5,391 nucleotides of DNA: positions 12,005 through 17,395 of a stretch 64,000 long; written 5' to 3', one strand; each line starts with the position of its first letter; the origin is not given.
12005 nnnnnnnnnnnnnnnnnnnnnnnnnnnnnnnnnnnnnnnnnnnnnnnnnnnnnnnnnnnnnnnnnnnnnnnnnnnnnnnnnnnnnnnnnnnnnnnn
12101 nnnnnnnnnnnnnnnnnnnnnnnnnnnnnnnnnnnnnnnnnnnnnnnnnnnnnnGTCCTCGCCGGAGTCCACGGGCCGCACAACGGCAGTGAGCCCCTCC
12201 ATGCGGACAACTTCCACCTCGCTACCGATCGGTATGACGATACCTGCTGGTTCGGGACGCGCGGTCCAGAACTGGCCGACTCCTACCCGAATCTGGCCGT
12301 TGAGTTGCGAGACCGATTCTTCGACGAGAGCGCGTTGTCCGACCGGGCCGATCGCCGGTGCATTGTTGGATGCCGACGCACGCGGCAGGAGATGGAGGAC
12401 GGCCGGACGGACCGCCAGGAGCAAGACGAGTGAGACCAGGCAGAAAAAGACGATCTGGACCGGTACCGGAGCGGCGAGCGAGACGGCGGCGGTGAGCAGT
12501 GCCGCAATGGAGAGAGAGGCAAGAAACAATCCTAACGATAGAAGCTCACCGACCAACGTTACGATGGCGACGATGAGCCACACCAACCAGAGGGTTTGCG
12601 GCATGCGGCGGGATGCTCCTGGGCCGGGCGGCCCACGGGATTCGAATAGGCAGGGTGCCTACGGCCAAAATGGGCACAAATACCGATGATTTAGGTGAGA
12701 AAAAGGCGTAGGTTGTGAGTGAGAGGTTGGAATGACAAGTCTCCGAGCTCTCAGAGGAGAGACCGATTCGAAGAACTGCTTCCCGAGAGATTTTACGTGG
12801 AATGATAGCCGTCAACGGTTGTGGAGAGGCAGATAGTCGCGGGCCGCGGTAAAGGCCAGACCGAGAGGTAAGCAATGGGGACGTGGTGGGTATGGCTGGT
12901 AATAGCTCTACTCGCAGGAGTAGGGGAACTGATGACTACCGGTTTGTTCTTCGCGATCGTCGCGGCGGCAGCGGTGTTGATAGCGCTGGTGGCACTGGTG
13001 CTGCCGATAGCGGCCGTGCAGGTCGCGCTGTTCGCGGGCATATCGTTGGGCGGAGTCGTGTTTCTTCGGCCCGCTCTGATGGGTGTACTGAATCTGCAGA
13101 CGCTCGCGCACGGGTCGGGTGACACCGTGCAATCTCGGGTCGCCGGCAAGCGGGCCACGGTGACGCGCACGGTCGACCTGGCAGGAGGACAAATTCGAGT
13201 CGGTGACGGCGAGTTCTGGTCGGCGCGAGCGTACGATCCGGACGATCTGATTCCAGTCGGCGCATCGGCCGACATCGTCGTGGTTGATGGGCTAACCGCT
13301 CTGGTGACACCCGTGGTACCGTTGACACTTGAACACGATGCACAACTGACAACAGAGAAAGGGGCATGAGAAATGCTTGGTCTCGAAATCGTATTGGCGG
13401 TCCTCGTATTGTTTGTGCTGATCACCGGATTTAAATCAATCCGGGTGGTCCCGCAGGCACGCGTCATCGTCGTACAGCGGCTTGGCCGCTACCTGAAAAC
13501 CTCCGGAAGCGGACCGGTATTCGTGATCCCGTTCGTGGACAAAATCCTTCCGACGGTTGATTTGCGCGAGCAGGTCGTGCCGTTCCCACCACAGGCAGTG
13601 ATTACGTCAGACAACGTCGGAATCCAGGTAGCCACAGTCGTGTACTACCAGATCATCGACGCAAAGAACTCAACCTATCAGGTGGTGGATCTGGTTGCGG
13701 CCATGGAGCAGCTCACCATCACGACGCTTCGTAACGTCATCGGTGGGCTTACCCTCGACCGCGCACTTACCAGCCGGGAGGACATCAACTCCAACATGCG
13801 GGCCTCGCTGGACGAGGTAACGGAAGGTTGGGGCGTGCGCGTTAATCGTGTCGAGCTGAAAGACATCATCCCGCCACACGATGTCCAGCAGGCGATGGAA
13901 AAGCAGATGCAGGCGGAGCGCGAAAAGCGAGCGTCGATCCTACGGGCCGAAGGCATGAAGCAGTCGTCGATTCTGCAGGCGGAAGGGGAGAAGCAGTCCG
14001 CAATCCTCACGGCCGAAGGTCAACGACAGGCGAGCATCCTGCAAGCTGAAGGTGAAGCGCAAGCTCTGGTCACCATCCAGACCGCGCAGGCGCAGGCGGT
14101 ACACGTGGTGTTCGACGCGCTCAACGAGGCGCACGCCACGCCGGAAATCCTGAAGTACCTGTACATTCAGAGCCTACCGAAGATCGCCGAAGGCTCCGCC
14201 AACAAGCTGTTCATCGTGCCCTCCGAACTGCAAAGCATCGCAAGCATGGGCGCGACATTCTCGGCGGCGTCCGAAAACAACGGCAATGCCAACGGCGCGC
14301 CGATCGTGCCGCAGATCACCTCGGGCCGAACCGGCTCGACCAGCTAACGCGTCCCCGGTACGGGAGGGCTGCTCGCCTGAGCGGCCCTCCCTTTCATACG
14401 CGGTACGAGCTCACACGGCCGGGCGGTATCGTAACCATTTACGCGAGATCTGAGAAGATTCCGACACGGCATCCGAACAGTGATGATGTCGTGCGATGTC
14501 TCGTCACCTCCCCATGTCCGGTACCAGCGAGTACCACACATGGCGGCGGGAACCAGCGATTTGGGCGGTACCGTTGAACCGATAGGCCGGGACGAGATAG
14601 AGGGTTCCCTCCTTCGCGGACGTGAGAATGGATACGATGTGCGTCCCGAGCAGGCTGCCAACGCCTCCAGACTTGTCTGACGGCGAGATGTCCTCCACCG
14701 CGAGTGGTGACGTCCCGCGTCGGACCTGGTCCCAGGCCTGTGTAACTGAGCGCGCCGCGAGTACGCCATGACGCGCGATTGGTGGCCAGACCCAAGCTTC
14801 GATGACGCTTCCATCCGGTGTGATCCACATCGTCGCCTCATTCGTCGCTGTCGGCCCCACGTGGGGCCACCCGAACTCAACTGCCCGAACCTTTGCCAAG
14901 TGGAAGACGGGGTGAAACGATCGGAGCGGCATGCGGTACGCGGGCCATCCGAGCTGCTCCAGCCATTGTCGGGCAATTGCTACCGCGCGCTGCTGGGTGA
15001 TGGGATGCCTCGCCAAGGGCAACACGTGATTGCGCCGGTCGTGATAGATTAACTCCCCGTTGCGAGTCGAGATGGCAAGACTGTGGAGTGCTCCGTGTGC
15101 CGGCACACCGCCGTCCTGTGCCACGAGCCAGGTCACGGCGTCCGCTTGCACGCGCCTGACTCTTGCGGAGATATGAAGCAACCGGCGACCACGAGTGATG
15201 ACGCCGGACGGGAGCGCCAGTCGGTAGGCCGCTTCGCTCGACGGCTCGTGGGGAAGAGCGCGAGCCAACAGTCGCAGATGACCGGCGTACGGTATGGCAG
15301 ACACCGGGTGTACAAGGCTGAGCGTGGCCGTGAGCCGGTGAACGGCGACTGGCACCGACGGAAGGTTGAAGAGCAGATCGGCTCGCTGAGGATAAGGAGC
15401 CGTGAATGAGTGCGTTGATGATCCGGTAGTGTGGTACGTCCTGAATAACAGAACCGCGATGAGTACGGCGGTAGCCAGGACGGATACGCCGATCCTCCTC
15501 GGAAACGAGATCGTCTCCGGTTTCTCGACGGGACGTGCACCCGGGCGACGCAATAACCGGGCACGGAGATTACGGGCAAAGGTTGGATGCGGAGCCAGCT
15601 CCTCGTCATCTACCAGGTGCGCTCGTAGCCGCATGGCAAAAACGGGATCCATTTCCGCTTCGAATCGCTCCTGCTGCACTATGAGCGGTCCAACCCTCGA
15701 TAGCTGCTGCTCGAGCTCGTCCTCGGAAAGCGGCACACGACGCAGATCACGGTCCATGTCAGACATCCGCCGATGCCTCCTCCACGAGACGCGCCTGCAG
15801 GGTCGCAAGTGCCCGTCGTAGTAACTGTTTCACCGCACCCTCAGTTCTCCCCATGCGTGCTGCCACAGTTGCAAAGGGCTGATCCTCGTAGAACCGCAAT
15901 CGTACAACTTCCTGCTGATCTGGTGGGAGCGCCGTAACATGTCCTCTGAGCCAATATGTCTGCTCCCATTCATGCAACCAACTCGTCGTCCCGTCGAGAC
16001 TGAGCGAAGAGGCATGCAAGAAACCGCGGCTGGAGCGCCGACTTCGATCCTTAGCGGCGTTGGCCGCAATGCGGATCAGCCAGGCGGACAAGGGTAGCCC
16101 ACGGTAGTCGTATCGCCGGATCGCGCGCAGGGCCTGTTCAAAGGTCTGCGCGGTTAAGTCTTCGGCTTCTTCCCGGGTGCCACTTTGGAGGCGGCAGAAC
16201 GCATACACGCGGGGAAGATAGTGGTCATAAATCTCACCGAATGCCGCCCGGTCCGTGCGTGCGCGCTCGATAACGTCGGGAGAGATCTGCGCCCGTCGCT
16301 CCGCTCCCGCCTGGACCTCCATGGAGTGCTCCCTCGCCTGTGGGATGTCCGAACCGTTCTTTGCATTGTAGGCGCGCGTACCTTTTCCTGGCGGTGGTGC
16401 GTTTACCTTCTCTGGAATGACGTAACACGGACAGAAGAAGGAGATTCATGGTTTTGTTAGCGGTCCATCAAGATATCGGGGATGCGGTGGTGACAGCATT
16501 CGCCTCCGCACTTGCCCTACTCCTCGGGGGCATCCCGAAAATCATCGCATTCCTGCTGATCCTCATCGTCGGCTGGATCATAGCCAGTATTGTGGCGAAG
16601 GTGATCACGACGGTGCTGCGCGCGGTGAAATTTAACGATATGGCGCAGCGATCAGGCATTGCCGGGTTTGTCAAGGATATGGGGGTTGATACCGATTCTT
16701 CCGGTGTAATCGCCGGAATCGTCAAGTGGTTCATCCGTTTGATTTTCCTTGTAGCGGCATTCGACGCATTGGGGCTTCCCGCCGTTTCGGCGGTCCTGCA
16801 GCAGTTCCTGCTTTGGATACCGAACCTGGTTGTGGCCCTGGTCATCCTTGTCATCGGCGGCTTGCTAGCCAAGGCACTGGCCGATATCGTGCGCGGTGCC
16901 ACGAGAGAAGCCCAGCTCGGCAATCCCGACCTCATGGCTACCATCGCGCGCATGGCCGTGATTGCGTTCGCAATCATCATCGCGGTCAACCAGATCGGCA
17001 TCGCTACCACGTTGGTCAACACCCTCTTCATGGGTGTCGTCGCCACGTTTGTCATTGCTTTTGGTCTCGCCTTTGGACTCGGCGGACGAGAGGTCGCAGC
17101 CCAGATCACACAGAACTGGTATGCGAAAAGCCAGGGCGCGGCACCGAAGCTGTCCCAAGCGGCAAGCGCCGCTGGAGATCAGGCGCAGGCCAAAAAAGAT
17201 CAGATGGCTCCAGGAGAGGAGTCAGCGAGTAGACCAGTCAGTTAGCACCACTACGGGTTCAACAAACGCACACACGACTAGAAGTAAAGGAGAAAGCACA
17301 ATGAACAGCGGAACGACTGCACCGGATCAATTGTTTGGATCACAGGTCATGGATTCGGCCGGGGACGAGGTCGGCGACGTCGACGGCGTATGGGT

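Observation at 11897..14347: NfeD OB-fold membrane protein fused to a LuxR-type HTH, divergent from a canonical NfeD–SPFH operon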

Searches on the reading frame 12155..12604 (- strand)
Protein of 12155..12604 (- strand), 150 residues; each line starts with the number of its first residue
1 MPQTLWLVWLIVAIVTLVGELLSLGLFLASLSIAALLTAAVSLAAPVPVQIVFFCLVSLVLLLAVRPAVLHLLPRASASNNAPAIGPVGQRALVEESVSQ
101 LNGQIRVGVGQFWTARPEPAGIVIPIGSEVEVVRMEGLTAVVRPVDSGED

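Call 75: search_protein_representatives(protein=window:12155-12604:-)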
Query: 150 residues. Proteins with E-value up to 0.001 (for the whole library): 2208; up to 1e-10: 179; up to 1e-30: 3. The best 150 are listed.
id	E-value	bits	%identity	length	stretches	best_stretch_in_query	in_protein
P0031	8.2e-39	149.5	57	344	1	5-149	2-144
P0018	3.9e-37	144.0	52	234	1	5-146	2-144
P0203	1.4e-34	135.7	46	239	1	4-145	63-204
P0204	3.5e-30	121.5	46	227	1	5-149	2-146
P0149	8.4e-24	100.8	42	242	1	5-146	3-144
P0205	4.6e-23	98.4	42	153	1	6-147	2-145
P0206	1.3e-22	96.9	47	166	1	6-145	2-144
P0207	3.2e-22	95.7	43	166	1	7-148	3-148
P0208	8.8e-22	94.3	41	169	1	7-146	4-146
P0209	5.0e-21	91.8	40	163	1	6-145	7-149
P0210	6.8e-21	91.4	41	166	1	4-147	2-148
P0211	2.5e-20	89.5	43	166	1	7-147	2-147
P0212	3.2e-19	86.0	41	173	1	6-145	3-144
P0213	3.5e-19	85.9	39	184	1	2-145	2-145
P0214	1.2e-18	84.2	40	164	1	6-146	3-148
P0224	1.9e-16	77.0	41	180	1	5-146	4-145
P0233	6.4e-15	72.0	37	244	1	6-143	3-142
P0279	3.1e-12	63.4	35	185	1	4-145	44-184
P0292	5.0e-12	62.7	34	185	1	7-146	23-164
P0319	2.0e-11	60.7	38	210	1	7-147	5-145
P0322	2.2e-11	60.6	37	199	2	79-147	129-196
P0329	2.7e-11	60.3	36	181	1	4-145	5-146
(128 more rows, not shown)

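Call 76: search_protein_families(library=pfam, proteins=[P0203, P0204, P0233, P0319, P0322, P0213, P0224, P0329, P0279, P0292], max_evalue=0.01)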
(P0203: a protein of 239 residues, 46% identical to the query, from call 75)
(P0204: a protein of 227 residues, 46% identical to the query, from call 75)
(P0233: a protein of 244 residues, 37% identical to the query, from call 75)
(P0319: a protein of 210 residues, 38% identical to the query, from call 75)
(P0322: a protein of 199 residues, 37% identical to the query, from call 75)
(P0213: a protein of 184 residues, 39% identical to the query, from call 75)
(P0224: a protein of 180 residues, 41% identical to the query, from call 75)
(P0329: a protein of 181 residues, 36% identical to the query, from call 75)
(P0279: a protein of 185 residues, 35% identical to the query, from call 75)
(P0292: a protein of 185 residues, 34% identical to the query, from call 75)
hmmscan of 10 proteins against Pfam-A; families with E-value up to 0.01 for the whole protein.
P0203 (239 aa): 2 families
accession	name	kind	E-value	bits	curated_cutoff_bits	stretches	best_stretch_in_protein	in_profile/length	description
PF01957.25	NfeD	-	1.2e-11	45.1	29.1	1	147-203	5-57/57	NfeD-like C-terminal, partner-binding domain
PF00196.25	GerE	-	0.0097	16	23.5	0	221-239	3-21/57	Bacterial regulatory proteins, luxR family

P0204 (227 aa): 7 families
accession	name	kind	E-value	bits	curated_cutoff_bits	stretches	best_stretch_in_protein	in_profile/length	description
PF00196.25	GerE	-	2.6e-21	75.4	23.5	1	162-216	3-57/57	Bacterial regulatory proteins, luxR family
PF01957.25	NfeD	-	4.4e-09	36.8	29.1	1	87-141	7-57/57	NfeD-like C-terminal, partner-binding domain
PF08281.18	Sigma70_r4_2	-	0.00012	22.1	25.7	1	162-203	11-53/54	Sigma-70, region 4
PF13384.12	HTH_23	-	0.0003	20.9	24.6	1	167-199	8-40/50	Homeodomain-like domain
PF13412.12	HTH_24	-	0.00059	19.8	21.9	1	175-198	16-39/48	Winged helix-turn-helix DNA-binding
PF07638.17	Sigma70_ECF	-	0.0016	18.8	21.1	1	159-198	133-173/185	ECF sigma factor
PF13936.12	HTH_38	-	0.0037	17.4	27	1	170-197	14-41/44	Helix-turn-helix domain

P0233 (244 aa): 7 families
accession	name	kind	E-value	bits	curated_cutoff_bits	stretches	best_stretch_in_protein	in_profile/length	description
PF13560.12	HTH_31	-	4.8e-14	52.8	27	1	172-233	2-63/64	Helix-turn-helix domain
PF01381.28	HTH_3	-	4.2e-13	49.5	23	1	176-230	1-54/55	Helix-turn-helix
PF01957.25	NfeD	-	5.3e-08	33.4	29.1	1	87-141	5-55/57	NfeD-like C-terminal, partner-binding domain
PF12844.13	HTH_19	-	6.9e-05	23.1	30.2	1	174-230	2-57/64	Helix-turn-helix domain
PF13413.12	HTH_25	-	0.00014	22.1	24.6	1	175-207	1-33/62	Helix-turn-helix domain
PF13443.12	HTH_26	-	0.00021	21.9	22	1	182-230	8-56/63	Cro/C1-type HTH DNA-binding domain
PF04545.22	Sigma70_r4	-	0.0035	17.3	24.1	1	182-206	18-42/50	Sigma-70, region 4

P0319 (210 aa): 1 family
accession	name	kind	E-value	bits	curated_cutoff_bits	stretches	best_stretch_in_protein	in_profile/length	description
PF01957.25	NfeD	-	1.1e-15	58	29.1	1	81-141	1-56/57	NfeD-like C-terminal, partner-binding domain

P0322 (199 aa): 1 family
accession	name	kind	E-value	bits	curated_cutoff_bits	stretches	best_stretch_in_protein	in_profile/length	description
PF01957.25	NfeD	-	1.1e-12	48.4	29.1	1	135-191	2-55/57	NfeD-like C-terminal, partner-binding domain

P0213 (184 aa): 1 family
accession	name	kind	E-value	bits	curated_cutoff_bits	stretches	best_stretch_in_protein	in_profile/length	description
PF01957.25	NfeD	-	6.3e-15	55.6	29.1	1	87-144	3-57/57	NfeD-like C-terminal, partner-binding domain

P0224 (180 aa): 1 family
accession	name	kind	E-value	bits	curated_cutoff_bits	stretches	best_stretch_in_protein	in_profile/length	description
PF01957.25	NfeD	-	1e-14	54.9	29.1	1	85-142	2-56/57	NfeD-like C-terminal, partner-binding domain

P0329 (181 aa): 1 family
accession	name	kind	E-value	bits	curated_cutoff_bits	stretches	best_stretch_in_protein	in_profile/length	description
PF01957.25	NfeD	-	5.4e-16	59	29.1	1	84-145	1-57/57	NfeD-like C-terminal, partner-binding domain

P0279 (185 aa): 1 family
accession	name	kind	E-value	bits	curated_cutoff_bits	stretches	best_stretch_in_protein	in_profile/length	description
PF01957.25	NfeD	-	3.5e-15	56.4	29.1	1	124-183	1-57/57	NfeD-like C-terminal, partner-binding domain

P0292 (185 aa): 1 family
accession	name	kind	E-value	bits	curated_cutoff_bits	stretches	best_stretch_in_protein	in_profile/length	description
PF01957.25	NfeD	-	2.3e-09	37.8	29.1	1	104-162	3-57/57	NfeD-like C-terminal, partner-binding domain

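Call 77: find_homologous_proteins(query=P0233, max_evalue=1e-8)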
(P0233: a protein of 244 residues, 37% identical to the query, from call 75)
Query P0233 (244 aa): 85 proteins with E <= 1e-8 among 8000 candidates.
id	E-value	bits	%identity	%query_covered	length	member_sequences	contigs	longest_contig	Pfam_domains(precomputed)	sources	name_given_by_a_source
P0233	7.1e-148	509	100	100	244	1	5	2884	PF01957.26,PF01381.29,PF13560.13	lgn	-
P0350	6.5e-84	300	60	100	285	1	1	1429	PF01957.26,PF01381.29,PF13560.13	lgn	-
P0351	1.0e-71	260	57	93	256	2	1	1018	PF01957.26,PF01381.29,PF13560.13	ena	-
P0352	1.4e-71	259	55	94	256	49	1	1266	PF01957.26,PF01381.29,PF13560.13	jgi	jgi:membrane protein implicated in regulation of membrane protease activity/DNA-binding XRE family t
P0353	3.5e-71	258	56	94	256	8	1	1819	PF01957.26,PF01381.29,PF13560.13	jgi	jgi:membrane protein implicated in regulation of membrane protease activity/DNA-binding XRE family t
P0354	5.7e-71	257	57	94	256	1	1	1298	PF01957.26,PF01381.29,PF13560.13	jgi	jgi:membrane protein implicated in regulation of membrane protease activity/DNA-binding XRE family t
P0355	2.1e-70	255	55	94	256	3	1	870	PF01957.26,PF01381.29,PF13560.13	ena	-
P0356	7.5e-65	237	54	91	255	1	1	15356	PF01957.26,PF01381.29,PF13560.13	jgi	jgi:membrane protein implicated in regulation of membrane protease activity/DNA-binding XRE family t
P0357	6.5e-62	228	50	88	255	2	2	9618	PF01957.26,PF01381.29,PF13560.13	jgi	-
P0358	2.2e-61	226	51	87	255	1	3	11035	PF01957.26,PF01381.29,PF13560.13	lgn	-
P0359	3.1e-61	225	51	92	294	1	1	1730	PF01957.26,PF01381.29,PF13560.13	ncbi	-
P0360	3.6e-61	225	54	98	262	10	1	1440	PF01957.26,PF01381.29,PF13560.13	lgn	-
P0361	1.9e-60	223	51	94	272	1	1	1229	PF01957.26,PF01381.29,PF13560.13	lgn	-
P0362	5.4e-60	221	53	98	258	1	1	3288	PF01957.26,PF01381.29,PF13560.13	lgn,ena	-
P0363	1.5e-59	220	48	100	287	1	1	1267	PF12844.14,PF01957.26,PF01381.29,PF13560.13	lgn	-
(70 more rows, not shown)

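Call 78: find_encoding_contigs(protein=P0356, flank=6000, max_places=3)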
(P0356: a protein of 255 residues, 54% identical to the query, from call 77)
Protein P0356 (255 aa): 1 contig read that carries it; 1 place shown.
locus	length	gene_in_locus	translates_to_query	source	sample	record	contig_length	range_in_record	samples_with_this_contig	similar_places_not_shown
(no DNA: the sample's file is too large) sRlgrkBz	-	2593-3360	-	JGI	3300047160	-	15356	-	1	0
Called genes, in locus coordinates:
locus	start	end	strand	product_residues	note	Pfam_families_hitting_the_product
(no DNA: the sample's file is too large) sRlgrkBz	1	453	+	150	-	?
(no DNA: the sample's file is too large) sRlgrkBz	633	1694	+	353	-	PF10094:DUF2332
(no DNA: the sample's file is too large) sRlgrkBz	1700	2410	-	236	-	PF00990:GGDEF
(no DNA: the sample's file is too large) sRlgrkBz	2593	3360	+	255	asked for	PF01957:NfeD, PF13560:HTH_31, PF01381:HTH_3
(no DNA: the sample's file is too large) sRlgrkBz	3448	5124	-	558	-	PF00732:GMC_oxred_N, PF01266:DAO (faint), PF05199:GMC_oxred_C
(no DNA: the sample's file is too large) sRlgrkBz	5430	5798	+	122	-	-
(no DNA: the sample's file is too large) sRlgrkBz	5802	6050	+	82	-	-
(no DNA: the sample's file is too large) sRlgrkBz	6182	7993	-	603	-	PF07973:tRNA_SAD, PF00587:tRNA-synt_2b, PF03129:HGTP_anticodon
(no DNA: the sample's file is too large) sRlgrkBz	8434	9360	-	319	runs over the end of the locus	PF01933:CofD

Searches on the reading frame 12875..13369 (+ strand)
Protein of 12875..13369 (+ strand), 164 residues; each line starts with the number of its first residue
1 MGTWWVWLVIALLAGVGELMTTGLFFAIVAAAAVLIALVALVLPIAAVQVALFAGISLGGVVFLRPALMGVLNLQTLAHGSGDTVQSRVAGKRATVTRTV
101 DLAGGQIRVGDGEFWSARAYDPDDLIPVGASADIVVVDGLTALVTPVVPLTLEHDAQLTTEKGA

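Call 3: search_protein_families(library=pfam, proteins=[window:12875-13369:+], max_evalue=0.1)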
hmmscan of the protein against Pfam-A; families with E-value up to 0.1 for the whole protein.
window:12875-13369:+ (164 aa): 1 family
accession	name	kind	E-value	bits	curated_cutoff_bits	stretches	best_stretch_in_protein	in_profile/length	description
PF01957.25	NfeD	-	2.5e-09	37.6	29.1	1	88-146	3-57/57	NfeD-like C-terminal, partner-binding domain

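Call 4: search_protein_families(library=ncbifam, proteins=[window:12875-13369:+], max_evalue=0.1)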
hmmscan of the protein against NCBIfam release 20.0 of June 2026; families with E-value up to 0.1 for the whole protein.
window:12875-13369:+ (164 aa): 0 families

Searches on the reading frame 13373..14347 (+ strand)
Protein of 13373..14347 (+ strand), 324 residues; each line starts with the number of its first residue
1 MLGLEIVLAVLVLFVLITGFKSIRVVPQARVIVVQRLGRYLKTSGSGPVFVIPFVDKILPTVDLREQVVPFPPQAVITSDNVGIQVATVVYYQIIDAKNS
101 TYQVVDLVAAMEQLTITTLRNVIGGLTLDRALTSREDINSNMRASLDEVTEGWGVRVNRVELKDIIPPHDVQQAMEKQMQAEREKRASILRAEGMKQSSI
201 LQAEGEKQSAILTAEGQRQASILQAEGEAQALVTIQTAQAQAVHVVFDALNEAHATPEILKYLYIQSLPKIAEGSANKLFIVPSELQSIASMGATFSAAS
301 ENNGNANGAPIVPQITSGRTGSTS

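Call 3: search_protein_families(library=pfam, proteins=[window:13373-14347:+], max_evalue=0.1)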
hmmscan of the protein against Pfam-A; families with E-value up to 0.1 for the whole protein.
window:13373-14347:+ (324 aa): 2 families
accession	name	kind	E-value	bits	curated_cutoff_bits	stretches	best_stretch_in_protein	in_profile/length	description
PF01145.31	Band_7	-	2.5e-40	138.8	23.6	1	25-195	2-175/176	SPFH domain / Band 7 family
PF13421.11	Band_7_1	-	0.06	13.4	24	1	99-180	125-208/211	SPFH domain-Band 7 family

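Call 4: search_protein_families(library=ncbifam, proteins=[window:13373-14347:+], max_evalue=0.1)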
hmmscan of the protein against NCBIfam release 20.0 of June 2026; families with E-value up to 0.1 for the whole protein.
window:13373-14347:+ (324 aa): 7 families
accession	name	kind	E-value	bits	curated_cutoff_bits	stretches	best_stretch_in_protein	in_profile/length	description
TIGR01933.1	hflK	equivalog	4.1e-28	98.5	159.4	1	24-247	2-227/261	FtsH protease activity modulator HflK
NF008181.0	PRK10930.1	equivalog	9.7e-17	60.8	660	1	6-238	83-314/419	FtsH protease activity modulator HflK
TIGR01932.1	hflC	equivalog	3.7e-13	49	134.4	2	135-231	174-270/318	protease modulator HflC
NF008259.0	PRK11029.1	equivalog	1.5e-08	34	427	1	151-233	199-281/334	protease modulator HflC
NF058507.1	FlotScfldFlot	equivalog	0.0013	17.9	700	1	116-234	134-250/477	flotillin lipid rafts scaffold protein FloT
TIGR02926.1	AhaH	equivalog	0.023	14.9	48.5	1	199-255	3-57/85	ATP synthase archaeal subunit H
TIGR00214.1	lipB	equivalog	0.051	13.1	83.55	0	89-122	63-97/187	lipoyl(octanoyl) transferase LipB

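Call 56: search_solved_structures(query=window:13373-14347:+, max_evalue=0.00001)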
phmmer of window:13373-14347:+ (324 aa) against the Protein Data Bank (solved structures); distinct sequences matched with E-value up to 0.00001: 19.
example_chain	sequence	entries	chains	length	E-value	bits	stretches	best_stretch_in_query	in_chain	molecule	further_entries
8z5g_A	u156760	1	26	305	1.1e-60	208.7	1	7-295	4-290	Protein QmcA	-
9wmj_A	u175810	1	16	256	4e-35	124.9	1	16-202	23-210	Stomatin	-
9wkz_A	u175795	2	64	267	4.7e-35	124.6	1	16-202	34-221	Stomatin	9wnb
9z7u_F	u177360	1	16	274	5.2e-35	124.5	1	16-202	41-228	Stomatin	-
9oh9_A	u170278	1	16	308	6.5e-35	124.2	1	16-202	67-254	Stomatin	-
3bk6_A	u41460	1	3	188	1.5e-30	109.9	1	61-200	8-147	PH stomatin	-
9zd2_F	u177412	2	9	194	3.6e-27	98.8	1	16-166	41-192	Stomatin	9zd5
2rpb_A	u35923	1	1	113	4.4e-27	98.5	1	62-170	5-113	hypothetical membrane protein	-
4fvj_A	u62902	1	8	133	1.6e-22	83.6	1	53-180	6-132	Stomatin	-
4fvf_A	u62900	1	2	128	2.5e-22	82.9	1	56-180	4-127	Stomatin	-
8gn9_A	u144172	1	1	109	3.2e-22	82.5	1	62-167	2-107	Stomatin homolog PH1511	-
4fvg_A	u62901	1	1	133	3.9e-22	82.3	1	60-180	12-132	Stomatin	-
7wh3_A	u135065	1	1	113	5.6e-21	78.5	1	62-168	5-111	Stomatin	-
7vhp_E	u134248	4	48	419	8e-15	58.3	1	6-319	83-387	Protein HflK | Modulator of FtsH protease HflK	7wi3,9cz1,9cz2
7vhq_E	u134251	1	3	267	9.9e-15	58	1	7-234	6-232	Protein HflK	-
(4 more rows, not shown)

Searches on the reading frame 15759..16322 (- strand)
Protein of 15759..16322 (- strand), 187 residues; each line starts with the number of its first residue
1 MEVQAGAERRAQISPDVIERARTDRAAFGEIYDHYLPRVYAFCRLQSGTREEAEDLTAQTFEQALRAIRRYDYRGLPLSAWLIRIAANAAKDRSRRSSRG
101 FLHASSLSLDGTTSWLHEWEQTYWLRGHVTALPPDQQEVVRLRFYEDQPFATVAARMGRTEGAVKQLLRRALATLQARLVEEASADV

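Call 85: search_protein_families(library=pfam, proteins=[window:15759-16322:-], max_evalue=0.001)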
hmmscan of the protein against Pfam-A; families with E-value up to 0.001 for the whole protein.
window:15759-16322:- (187 aa): 3 families
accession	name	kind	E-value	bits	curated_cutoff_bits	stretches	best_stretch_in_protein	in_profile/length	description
PF04542.20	Sigma70_r2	-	4e-16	59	24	1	31-99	1-70/71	Sigma-70 region 2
PF04545.22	Sigma70_r4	-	5.2e-14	51.9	24.1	1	131-176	4-49/50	Sigma-70, region 4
PF08281.18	Sigma70_r4_2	-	3.3e-12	46.3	25.7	1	131-175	10-54/54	Sigma-70, region 4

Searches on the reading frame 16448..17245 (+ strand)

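Call 85: search_protein_families(library=pfam, proteins=[window:16448-17245:+], max_evalue=0.001)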
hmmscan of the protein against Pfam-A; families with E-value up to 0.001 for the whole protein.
window:16448-17245:+ (265 aa): 1 family
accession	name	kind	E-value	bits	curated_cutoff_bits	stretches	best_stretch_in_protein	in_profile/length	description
PF05552.17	MS_channel_1st_1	-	5.7e-19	68.2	22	2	18-63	3-48/50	Mechanosensitive ion channel, conserved TM helix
